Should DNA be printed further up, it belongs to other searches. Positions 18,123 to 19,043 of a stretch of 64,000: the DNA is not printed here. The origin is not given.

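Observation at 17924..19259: dsrE-fmdE-arsR operon converging on the SQR-like pair: possible sulfur-arsenic (thioarsenic) module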

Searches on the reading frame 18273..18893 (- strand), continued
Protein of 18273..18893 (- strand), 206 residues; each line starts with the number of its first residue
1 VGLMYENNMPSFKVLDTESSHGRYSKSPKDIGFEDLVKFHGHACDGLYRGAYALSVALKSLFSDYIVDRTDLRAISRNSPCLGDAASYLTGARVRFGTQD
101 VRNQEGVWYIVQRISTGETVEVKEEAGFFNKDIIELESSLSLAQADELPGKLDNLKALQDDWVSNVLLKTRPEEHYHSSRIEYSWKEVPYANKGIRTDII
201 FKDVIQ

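Call 84: find_encoding_contigs(protein=P0458, flank=7000, max_places=2)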
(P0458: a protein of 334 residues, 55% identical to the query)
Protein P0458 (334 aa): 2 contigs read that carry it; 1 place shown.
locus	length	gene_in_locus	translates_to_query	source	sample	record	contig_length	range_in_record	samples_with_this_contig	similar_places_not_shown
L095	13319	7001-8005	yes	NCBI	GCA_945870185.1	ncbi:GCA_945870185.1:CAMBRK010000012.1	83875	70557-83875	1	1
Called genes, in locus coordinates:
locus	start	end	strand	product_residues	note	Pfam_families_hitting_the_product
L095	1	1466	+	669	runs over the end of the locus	PF20442:BrxL_N, PF13337:BrxL_ATPase, PF16565:MIT_C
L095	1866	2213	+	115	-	PF12840:HTH_20, PF01022:HTH_5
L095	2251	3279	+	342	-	PF01758:SBF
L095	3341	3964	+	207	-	-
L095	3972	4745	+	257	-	PF00149:Metallophos, PF12850:Metallophos_2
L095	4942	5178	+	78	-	PF13192:Thioredoxin_3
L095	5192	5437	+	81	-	PF13192:Thioredoxin_3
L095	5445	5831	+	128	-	PF00581:Rhodanese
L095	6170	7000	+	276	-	PF03773:ArsP_1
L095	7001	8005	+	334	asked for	PF02663:FmdE, PF00581:Rhodanese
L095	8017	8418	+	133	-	-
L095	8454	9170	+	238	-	PF03306:AAL_decarboxy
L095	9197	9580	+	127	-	-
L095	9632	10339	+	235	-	PF02683:DsbD_TM, PF13386:DsbD_2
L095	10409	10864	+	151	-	PF05163:DinB, PF04978:MST, PF12867:DinB_2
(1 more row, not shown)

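Call 85: find_encoding_contigs(protein=P0259, flank=7000, max_places=2)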
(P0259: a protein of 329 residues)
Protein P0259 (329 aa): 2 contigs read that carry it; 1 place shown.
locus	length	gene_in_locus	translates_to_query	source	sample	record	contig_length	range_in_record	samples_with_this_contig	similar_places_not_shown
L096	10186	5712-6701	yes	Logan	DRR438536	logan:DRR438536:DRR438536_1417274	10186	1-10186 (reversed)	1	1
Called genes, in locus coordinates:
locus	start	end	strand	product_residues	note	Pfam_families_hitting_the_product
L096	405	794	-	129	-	-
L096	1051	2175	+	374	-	-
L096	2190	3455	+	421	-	-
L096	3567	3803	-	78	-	-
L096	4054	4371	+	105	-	PF01022:HTH_5, PF12840:HTH_20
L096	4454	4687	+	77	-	PF13192:Thioredoxin_3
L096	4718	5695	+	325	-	PF03773:ArsP_1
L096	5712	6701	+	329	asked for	PF00581:Rhodanese, PF02663:FmdE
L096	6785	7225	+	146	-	-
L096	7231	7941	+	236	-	PF02683:DsbD_TM, PF13386:DsbD_2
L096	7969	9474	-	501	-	PF03486:HI0933_like (faint), PF07992:Pyr_redox_2 (faint), PF00070:Pyr_redox (faint), PF00890:FAD_binding_2 (weak), PF01266:DAO, PF01593:Amino_oxidase, PF12831:FAD_oxidored (weak), PF13450:NAD_binding_8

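Call 86: find_encoding_contigs(protein=P0407, flank=7000, max_places=2)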
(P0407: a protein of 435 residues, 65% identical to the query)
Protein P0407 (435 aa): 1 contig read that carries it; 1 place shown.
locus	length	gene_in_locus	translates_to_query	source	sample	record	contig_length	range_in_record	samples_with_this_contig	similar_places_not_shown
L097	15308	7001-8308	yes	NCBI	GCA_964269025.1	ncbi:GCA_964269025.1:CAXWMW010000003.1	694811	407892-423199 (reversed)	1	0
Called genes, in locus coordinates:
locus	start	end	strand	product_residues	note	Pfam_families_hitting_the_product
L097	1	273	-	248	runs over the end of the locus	PF13463:HTH_27 (faint)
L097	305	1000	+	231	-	PF00005:ABC_tran, PF02463:SMC_N (faint), PF13555:AAA_29 (faint), PF13166:AAA_13 (faint), PF13304:AAA_21 (faint)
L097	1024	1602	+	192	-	PF25876:HH_MFP_RND (weak)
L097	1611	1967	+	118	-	-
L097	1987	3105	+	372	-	PF02687:FtsX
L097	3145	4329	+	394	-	PF02321:OEP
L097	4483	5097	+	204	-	-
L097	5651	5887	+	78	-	PF13192:Thioredoxin_3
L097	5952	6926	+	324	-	PF03773:ArsP_1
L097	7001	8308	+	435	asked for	PF03306:AAL_decarboxy, PF02663:FmdE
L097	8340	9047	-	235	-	-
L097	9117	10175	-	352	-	PF00070:Pyr_redox (faint), PF00743:FMO-like, PF01266:DAO (faint), PF01946:Thi4 (faint), PF07992:Pyr_redox_2, PF13450:NAD_binding_8 (weak), PF13738:Pyr_redox_3, PF13434:Lys_Orn_oxgnase, +1 more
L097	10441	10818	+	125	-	-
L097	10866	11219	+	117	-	-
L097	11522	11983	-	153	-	-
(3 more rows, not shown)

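Call 92: search_dna_similar(query=window:18273-18893:-, collection=plasmids, mode=protein, max_evalue=1e-10, max_rows=15)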
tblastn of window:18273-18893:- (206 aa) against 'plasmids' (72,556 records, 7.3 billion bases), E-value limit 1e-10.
Records with a match: 2; places in all: 2; records where one place covers at least 80% of the query: 2.
Best place of each record, by identity: <60% 2.
By first word of the organism name: Alicyclobacillus 1; Sulfuricella 1.
By predicted mobility (MOB-suite, as given by PLSDB): non-mobilizable 2.
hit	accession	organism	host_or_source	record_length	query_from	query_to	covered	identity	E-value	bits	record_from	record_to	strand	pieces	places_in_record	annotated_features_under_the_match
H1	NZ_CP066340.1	Alicyclobacillus sp. SO9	-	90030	9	205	96%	59.9%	4e-76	255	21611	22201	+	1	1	FmdE family protein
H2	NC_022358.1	Sulfuricella denitrificans skB26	-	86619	9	206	96%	41.5%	2e-36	141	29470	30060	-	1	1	formylmethanofuran dehydrogenase subunit E family protein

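Call 93: get_annotated_region(hit=H1, flank=9000)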
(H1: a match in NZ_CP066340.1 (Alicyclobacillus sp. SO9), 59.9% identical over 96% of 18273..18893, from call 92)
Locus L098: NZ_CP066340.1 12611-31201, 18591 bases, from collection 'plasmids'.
description: Alicyclobacillus sp. SO9 plasmid p1, complete sequence
organism: Alicyclobacillus sp. SO9 (NCBI taxid 2665646)
taxonomy: Bacteria; Bacillota; Bacilli; Bacillales; Alicyclobacillaceae; Alicyclobacillus; Alicyclobacillus sp. SO9
host: -; source: -; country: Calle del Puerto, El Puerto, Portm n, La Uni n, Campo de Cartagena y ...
typing (MOB-suite, as given by PLSDB): non-mobilizable
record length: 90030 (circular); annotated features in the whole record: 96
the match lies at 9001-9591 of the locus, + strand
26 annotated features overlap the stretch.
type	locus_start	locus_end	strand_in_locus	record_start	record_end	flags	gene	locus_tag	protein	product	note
CDS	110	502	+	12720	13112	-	-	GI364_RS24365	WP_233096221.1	metalloregulator ArsR/SmtB family transcription factor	GO:0006355 - regulation of DNA-templated transcription [Evidence IEA]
CDS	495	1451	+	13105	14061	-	-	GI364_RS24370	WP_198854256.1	cation diffusion facilitator family transporter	-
CDS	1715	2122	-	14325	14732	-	-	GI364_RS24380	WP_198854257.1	hypothetical protein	-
CDS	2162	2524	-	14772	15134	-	-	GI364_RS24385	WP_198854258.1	carboxymuconolactone decarboxylase family protein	-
CDS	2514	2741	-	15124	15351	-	-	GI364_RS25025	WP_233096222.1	ArsR family transcriptional regulator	GO:0006355 - regulation of DNA-templated transcription [Evidence IEA]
CDS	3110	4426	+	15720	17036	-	-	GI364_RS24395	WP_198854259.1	IS1380 family transposase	-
CDS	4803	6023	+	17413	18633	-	-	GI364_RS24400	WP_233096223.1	FAD-dependent oxidoreductase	-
CDS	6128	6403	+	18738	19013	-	-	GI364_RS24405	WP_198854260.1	carboxymuconolactone decarboxylase family protein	-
CDS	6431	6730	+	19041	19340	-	arsD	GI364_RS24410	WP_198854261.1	arsenite efflux transporter metallochaperone ArsD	-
CDS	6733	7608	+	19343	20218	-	-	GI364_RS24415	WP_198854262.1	ArsA family ATPase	-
CDS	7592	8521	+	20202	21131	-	-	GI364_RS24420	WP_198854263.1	ArsA family ATPase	-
CDS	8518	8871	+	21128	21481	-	-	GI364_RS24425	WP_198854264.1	hypothetical protein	-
CDS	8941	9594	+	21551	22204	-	-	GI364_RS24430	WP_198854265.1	FmdE family protein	-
CDS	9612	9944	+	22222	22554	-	-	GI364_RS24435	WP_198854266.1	metalloregulator ArsR/SmtB family transcription factor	GO:0006355 - regulation of DNA-templated transcription [Evidence IEA]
CDS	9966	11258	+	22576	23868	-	-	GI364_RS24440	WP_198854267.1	arsenic transporter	GO:0046685 - response to arsenic-containing substance [Evidence IEA]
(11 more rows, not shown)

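Call 94: get_annotated_region(hit=H2, flank=9000)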
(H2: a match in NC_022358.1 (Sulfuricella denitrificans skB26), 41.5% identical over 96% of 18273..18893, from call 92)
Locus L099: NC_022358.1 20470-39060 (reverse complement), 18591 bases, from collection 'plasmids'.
description: Sulfuricella denitrificans skB26 plasmid pSCD, complete sequence
organism: Sulfuricella denitrificans skB26 (NCBI taxid 1163617)
taxonomy: Bacteria; Pseudomonadota; Betaproteobacteria; Nitrosomonadales; Sulfuricellaceae; Sulfuricella; Sulfuricella denitrificans; Sulfuricella denitrificans skB26
host: -; source: -; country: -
typing (MOB-suite, as given by PLSDB): non-mobilizable; replicon rep_cluster_1630
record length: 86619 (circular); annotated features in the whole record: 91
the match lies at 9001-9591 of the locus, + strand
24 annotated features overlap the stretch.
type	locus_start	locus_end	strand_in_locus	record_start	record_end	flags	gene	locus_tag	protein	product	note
CDS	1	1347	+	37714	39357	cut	-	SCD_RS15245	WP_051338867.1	phospholipase D family protein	-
CDS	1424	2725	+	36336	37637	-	-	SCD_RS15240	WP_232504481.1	hypothetical protein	-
CDS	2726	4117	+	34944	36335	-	atpD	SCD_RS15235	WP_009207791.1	F0F1 ATP synthase subunit beta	GO:0015986 - proton motive force-driven ATP synthesis [Evidence IEA]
CDS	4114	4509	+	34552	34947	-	-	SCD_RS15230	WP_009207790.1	hypothetical protein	-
CDS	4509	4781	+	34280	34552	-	-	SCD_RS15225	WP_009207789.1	AtpZ/AtpI family protein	-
CDS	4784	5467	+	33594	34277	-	-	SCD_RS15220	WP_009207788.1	F0F1 ATP synthase subunit A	-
CDS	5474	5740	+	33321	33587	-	atpE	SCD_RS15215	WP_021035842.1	ATP synthase F0 subunit C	GO:0015986 - proton motive force-driven ATP synthesis [Evidence IEA]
CDS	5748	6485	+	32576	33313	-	-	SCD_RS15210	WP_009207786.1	F0F1 ATP synthase subunit delta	GO:0015986 - proton motive force-driven ATP synthesis [Evidence IEA]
CDS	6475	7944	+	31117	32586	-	-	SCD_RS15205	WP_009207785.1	F0F1 ATP synthase subunit alpha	GO:0015986 - proton motive force-driven ATP synthesis [Evidence IEA]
CDS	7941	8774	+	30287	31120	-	-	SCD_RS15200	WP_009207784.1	FoF1 ATP synthase subunit gamma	GO:0042777 - proton motive force-driven plasma membrane ATP synthesis [Evidence IEA]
CDS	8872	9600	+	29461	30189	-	-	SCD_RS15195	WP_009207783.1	formylmethanofuran dehydrogenase subunit E family protein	-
CDS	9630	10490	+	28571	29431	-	-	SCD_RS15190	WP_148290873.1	alkaline phosphatase family protein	-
CDS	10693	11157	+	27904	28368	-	-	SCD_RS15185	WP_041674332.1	rhodanese-like domain-containing protein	-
CDS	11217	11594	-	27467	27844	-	-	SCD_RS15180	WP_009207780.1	transcriptional regulator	-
CDS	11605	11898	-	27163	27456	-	-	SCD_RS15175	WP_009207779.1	type II toxin-antitoxin system HigB family toxin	GO:0090304 - nucleic acid metabolic process [Evidence IEA]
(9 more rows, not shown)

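Call 96: search_protein_families(library=pfam, proteins=[L098:4803-6023:+, L098:8518-8871:+, L098:13365-13625:+, L099:9630-10490:+, L099:10693-11157:+], max_evalue=0.001)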
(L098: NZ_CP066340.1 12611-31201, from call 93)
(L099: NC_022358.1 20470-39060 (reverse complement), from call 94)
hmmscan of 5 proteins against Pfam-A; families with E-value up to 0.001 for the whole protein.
L098:4803-6023:+ (406 aa): 2 families
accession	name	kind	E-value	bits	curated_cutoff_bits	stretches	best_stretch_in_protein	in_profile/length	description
PF07992.20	Pyr_redox_2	-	1.5e-25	90.7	26.1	2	3-127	2-132/291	Pyridine nucleotide-disulphide oxidoreductase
PF13454.12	NAD_binding_9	-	3.4e-06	27.5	21.8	0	5-38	1-34/155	FAD-NAD(P)-binding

L098:8518-8871:+ (117 aa): 1 family
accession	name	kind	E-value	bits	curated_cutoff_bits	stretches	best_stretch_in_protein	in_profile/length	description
PF02635.20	DsrE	-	0.00043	20.9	22.7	1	4-117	2-116/116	DsrE/DsrF-like family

L098:13365-13625:+ (86 aa): 0 families

L099:9630-10490:+ (286 aa): 2 families
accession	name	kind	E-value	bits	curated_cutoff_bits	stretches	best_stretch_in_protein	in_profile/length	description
PF01663.27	Phosphodiest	-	5.4e-19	69.4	23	1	38-223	1-220/342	Type I phosphodiesterase / nucleotide pyrophosphatase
PF00884.28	Sulfatase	-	6.6e-06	26.1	25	0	189-251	205-279/301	Sulfatase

L099:10693-11157:+ (154 aa): 1 family
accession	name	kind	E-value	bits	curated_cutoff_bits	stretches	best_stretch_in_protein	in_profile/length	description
PF00581.25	Rhodanese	-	3e-10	40.9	22.2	1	50-141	2-98/102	Rhodanese-like domain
